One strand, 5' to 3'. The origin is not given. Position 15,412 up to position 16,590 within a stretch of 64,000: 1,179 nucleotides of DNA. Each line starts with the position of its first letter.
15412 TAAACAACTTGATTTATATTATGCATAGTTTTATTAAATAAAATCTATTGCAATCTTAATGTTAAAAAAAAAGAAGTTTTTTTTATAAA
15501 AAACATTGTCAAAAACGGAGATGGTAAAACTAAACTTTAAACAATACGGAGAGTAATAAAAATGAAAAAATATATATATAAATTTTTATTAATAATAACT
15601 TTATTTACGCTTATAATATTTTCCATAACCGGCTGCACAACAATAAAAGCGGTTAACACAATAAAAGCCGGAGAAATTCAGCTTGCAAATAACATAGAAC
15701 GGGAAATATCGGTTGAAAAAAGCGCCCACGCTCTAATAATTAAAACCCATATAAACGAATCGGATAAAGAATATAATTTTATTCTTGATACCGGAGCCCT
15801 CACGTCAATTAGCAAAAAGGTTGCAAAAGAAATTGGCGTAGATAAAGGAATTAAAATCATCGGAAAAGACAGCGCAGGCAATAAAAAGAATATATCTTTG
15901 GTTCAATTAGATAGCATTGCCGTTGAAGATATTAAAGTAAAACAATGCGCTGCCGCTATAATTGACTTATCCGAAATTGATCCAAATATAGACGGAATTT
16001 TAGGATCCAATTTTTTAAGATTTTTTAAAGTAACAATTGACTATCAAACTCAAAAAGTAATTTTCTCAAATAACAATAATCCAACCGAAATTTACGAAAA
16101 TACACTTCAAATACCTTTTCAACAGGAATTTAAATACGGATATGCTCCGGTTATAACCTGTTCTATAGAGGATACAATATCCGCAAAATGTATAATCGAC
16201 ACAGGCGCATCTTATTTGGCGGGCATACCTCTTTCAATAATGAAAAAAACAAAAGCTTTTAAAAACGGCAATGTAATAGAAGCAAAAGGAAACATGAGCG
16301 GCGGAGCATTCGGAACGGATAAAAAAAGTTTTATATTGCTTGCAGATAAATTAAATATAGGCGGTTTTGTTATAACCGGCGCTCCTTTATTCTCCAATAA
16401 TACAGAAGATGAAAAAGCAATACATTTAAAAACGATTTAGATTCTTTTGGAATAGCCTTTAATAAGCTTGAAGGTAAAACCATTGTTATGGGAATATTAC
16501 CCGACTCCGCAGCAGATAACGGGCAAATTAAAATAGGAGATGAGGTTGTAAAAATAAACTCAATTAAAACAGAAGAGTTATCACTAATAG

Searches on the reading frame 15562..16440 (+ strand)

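Call 3: search_protein_families(library=pfam, proteins=[window:15562-16440:+], max_evalue=0.01)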
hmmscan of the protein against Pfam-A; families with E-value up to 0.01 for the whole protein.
window:15562-16440:+ (292 aa): 2 families
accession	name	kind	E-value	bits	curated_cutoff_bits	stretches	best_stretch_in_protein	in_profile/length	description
PF13650.11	Asp_protease_2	-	4.6e-16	59.7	24.3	1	64-151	5-90/90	Aspartyl protease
PF13975.11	gag-asp_proteas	-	5.6e-14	52.9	28.2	1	62-153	3-91/92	gag-polyprotein putative aspartyl protease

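Call 4: search_protein_families(library=ncbifam, proteins=[window:15562-16440:+], max_evalue=0.01)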
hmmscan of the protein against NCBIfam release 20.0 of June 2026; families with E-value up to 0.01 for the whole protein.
window:15562-16440:+ (292 aa): 2 families
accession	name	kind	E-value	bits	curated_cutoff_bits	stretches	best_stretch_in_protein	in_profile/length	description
TIGR02281.1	clan_AA_DTGA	subfamily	2.7e-07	30.8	57.95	1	61-156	15-108/121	TIGR02281 family clan AA aspartic protease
TIGR03698.1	clan_AA_DTGF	subfamily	5.8e-06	26.6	57.35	1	63-165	9-106/107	clan AA aspartic protease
